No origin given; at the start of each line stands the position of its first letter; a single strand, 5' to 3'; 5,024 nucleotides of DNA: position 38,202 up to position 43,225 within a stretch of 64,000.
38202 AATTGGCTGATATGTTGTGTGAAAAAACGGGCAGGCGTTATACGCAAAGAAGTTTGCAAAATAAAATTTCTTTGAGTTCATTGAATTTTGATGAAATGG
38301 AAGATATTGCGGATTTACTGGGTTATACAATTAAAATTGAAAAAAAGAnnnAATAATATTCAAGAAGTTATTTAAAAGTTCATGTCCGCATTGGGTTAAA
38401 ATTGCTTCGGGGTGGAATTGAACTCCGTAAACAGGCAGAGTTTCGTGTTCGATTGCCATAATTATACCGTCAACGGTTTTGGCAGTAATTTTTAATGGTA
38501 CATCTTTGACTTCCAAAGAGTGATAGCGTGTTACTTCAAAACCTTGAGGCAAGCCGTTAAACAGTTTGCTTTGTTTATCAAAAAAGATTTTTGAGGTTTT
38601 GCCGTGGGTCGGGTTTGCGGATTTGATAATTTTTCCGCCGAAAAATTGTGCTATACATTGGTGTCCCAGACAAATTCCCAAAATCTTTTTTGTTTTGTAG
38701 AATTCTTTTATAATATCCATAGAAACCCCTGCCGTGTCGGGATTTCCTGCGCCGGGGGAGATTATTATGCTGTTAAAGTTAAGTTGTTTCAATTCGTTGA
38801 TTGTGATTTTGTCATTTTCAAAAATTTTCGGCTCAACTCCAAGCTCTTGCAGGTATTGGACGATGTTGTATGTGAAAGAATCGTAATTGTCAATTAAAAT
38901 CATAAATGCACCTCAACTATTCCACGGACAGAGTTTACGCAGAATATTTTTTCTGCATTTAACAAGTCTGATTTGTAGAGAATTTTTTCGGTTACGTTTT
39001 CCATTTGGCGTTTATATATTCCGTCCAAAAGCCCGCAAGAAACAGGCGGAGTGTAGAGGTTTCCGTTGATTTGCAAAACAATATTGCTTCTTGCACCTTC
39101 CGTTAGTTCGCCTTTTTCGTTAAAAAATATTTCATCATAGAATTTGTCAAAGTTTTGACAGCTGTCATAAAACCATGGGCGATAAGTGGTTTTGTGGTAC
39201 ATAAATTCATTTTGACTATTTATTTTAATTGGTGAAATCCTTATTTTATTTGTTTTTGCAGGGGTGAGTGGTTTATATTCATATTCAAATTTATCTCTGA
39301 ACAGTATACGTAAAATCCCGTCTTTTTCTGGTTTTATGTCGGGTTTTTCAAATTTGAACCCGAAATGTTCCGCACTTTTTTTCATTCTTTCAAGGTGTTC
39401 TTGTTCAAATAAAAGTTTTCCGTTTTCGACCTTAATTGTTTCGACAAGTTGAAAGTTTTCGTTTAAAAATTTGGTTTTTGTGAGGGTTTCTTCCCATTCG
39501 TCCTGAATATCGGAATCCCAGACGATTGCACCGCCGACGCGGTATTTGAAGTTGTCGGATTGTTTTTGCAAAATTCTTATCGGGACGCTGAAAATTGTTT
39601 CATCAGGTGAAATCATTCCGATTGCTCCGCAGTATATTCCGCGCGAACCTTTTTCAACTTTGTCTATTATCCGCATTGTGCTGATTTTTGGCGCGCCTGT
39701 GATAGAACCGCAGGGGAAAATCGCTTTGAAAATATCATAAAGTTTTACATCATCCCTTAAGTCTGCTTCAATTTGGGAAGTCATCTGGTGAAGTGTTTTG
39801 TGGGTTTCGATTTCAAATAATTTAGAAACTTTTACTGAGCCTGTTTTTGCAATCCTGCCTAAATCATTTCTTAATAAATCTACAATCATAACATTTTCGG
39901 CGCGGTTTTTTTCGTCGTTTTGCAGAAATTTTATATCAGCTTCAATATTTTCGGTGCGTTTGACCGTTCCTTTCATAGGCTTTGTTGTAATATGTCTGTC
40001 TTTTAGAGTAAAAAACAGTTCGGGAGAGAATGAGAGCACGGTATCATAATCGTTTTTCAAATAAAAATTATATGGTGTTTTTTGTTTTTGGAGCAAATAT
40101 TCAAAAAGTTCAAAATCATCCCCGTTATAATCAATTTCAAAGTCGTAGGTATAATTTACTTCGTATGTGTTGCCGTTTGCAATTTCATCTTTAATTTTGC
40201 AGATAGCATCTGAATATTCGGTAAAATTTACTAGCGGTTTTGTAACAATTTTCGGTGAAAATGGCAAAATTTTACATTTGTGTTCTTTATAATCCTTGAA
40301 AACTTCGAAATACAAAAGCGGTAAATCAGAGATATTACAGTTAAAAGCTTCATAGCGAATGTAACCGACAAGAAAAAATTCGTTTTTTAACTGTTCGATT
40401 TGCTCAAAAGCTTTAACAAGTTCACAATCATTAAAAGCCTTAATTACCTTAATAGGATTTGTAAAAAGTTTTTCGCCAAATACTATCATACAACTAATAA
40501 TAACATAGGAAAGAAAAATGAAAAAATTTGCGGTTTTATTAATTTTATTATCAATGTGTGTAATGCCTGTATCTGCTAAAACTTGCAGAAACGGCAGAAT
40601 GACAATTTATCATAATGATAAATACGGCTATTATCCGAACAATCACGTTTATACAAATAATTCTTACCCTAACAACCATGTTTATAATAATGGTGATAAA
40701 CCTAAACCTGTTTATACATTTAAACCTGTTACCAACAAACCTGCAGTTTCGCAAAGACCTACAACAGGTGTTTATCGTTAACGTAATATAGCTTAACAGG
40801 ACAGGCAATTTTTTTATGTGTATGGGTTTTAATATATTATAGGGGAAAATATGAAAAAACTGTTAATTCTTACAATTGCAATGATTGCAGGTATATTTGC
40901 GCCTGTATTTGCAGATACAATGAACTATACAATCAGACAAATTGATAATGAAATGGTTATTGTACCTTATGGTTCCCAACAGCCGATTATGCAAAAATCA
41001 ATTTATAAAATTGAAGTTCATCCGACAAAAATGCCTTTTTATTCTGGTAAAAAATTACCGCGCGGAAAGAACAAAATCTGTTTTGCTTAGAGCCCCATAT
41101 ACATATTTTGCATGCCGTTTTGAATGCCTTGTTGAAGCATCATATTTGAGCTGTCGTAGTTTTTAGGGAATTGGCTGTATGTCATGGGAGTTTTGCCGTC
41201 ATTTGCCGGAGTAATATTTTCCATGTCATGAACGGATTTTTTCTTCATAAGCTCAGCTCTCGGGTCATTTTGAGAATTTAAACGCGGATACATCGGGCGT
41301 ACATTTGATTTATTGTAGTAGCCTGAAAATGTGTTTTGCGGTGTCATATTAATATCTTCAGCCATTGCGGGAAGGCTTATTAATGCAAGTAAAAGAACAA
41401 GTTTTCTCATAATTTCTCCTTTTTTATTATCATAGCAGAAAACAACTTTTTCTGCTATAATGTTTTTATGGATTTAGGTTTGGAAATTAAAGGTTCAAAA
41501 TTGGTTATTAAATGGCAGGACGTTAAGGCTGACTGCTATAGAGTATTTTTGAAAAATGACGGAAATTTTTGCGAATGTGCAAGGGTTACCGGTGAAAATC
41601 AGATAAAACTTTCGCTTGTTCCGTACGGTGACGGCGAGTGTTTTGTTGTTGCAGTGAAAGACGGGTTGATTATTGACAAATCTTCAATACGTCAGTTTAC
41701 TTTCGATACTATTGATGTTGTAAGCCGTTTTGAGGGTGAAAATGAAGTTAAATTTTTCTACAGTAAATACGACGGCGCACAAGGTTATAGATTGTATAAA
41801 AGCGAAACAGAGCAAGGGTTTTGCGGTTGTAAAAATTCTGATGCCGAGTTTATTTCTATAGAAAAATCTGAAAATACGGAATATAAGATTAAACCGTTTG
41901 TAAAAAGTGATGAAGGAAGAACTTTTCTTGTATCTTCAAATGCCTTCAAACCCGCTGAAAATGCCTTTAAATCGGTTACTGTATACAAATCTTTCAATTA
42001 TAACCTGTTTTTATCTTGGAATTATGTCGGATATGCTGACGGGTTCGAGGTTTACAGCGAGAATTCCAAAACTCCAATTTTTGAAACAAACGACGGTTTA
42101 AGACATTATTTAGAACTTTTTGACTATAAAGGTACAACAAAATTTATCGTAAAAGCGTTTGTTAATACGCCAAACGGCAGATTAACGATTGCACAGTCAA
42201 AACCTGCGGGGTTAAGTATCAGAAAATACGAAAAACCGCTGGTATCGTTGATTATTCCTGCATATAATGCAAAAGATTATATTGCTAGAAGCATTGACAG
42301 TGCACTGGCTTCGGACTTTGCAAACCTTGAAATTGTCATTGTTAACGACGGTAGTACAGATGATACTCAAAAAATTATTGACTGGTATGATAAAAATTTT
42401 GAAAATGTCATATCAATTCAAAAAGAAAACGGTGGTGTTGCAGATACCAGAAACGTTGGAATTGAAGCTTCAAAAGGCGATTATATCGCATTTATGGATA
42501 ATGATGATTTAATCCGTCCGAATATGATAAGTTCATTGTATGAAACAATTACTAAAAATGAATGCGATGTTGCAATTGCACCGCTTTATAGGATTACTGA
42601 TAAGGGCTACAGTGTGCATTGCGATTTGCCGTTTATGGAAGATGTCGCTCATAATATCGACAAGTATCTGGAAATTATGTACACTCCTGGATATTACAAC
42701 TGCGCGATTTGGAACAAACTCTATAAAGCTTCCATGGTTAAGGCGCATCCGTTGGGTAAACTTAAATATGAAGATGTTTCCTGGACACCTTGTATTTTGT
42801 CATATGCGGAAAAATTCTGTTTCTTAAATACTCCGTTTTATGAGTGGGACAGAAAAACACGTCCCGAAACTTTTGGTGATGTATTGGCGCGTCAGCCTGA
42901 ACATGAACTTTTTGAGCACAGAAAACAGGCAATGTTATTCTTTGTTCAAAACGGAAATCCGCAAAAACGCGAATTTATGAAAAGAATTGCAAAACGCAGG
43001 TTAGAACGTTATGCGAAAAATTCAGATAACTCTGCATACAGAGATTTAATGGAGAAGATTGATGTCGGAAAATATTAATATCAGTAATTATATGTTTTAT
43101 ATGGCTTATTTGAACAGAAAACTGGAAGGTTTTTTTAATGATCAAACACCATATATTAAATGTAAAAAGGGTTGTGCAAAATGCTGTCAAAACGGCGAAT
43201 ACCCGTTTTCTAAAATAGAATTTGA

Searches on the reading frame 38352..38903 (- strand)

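Call 81: search_protein_families(library=pfam, proteins=[window:38352-38903:-], max_evalue=0.00001)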
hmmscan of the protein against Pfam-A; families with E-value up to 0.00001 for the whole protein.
window:38352-38903:- (184 aa): 2 families
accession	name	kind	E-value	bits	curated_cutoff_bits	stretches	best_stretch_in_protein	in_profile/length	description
PF00117.34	GATase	-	1.5e-55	188.3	22.8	1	3-181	2-187/190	Glutamine amidotransferase class-I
PF07722.19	Peptidase_C26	-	4.9e-13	49.8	20.5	1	61-166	94-219/219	Peptidase C26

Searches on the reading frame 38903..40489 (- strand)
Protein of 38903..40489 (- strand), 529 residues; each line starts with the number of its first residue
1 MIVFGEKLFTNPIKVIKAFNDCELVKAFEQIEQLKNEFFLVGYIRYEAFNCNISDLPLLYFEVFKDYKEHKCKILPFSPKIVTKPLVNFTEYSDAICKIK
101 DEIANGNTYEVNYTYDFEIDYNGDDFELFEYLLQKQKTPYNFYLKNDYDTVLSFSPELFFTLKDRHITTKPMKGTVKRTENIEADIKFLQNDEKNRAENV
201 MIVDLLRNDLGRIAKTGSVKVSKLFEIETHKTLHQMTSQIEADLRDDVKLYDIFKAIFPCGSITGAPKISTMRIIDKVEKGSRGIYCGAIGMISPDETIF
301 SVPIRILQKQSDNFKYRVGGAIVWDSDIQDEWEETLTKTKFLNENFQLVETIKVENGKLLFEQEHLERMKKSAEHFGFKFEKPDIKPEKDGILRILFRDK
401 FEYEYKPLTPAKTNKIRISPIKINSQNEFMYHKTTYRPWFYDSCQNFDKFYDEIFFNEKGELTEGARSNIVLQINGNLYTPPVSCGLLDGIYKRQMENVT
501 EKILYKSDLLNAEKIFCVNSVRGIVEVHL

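Call 20: search_protein_families(library=ncbifam, proteins=[window:38903-40489:-], max_evalue=1e-10)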
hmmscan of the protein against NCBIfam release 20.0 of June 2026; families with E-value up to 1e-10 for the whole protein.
window:38903-40489:- (529 aa): 32 families (the best 25 are shown)
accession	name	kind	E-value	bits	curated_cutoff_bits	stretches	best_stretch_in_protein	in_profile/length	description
NF005698.0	PRK07508.1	equivalog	2.9e-103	345.4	452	1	7-345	19-378/383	aminodeoxychorismate synthase component I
TIGR00553.1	pabB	equivalog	9.2e-102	340.5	328.4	1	88-342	71-329/329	aminodeoxychorismate synthase component I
TIGR01824.1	PabB-clade2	equivalog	2.9e-78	263.6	408.55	1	86-342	93-355/355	aminodeoxychorismate synthase, component I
TIGR01820.1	TrpE-arch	equivalog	4.6e-65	220.7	512.05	1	88-342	186-444/449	anthranilate synthase component I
TIGR00564.1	trpE_most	equivalog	1.1e-63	215.8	517.7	1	68-342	173-450/455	anthranilate synthase component I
NF004530.0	PRK05877.1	equivalog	3.5e-60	204.4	383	1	91-344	162-413/425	aminodeoxychorismate synthase component I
NF005486.0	PRK07093.1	equivalog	1e-59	202.3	275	1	28-339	10-318/323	aminodeoxychorismate synthase component I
NF012009.0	PRK15465.1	equivalog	1.2e-59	202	622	1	90-340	191-445/453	aminodeoxychorismate synthase component 1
NF006563.0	PRK09070.1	equivalog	3.4e-58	197.4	514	1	90-342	183-440/447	aminodeoxychorismate synthase component I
NF010087.0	PRK13572.1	equivalog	6.7e-52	176.6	580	1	88-343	171-428/435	anthranilate synthase component I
NF004610.0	PRK05940.1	equivalog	4.6e-50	170.7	568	1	84-350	188-463/467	anthranilate synthase component I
NF010089.0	PRK13574.1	equivalog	1.6e-49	169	527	1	88-342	156-414/421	anthranilate synthase component I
NF010086.0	PRK13571.1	equivalog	5.6e-49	167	693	1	88-352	229-503/510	anthranilate synthase component I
NF005009.0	PRK06404.1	equivalog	1.9e-48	165.5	422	1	88-339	103-347/351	anthranilate synthase component I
TIGR01823.1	PabB-fungal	equivalog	1.8e-47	162.1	442.55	1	90-340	471-735/742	aminodeoxychorismate synthase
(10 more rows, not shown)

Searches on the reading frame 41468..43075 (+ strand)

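Call 20: search_protein_families(library=ncbifam, proteins=[window:41468-43075:+], max_evalue=1e-10)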
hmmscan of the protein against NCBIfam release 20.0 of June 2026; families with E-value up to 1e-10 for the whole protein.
window:41468-43075:+ (536 aa): 11 families
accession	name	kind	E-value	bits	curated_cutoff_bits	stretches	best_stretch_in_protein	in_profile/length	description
NF007482.0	PRK10073.1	equivalog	6.8e-34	117.4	423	1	255-459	4-214/334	glycosyltransferase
NF047683.1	TeichurnBiosyTuaG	equivalog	1.7e-25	90.1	400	1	255-385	4-135/252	teichuronic acid biosynthesis protein TuaG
TIGR03937.1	PgaC_IcaA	equivalog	2.4e-20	72.9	422.3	1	251-370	39-159/407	poly-beta-1,6-N-acetyl-D-glucosamine synthase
NF041394.1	GtaseAglG_Halo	equivalog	4.8e-16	58.9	440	1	259-365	3-111/304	glucosyl-dolichyl phosphate glucuronosyltransferase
NF041875.1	EPS_EpsD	equivalog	1.6e-15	57.4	370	1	259-373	1-116/325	exopolysaccharide biosynthesis glycosyltransferase EpsD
NF050050.1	ProtGlycPglI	equivalog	5.3e-15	55.6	500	1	257-362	2-109/306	GalNAc(5)-diNAcBac-PP-undecaprenol beta-1,3-glucosyltransferase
NF053739.1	GlytfEpsEBac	equivalog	3.3e-14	52.5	450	1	257-354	1-100/265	glycosyltransferase EpsE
NF038302.1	EPS_HpsE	equivalog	2.6e-13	49.6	300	1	260-364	4-114/307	hormogonium polysaccharide biosynthesis glycosyltransferase HpsE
TIGR04017.1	WcaA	equivalog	5e-13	49.3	495.75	1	255-388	3-138/279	colanic acid biosynthesis glycosyltransferase WcaA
NF007453.0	PRK10018.1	equivalog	5.7e-13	49.2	382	1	255-363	4-113/280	colanic acid biosynthesis glycosyltransferase WcaA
TIGR03965.1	mycofact_glyco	equivalog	3.4e-12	46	280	1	255-364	72-182/467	mycofactocin biosynthesis glycosyltransferase MftF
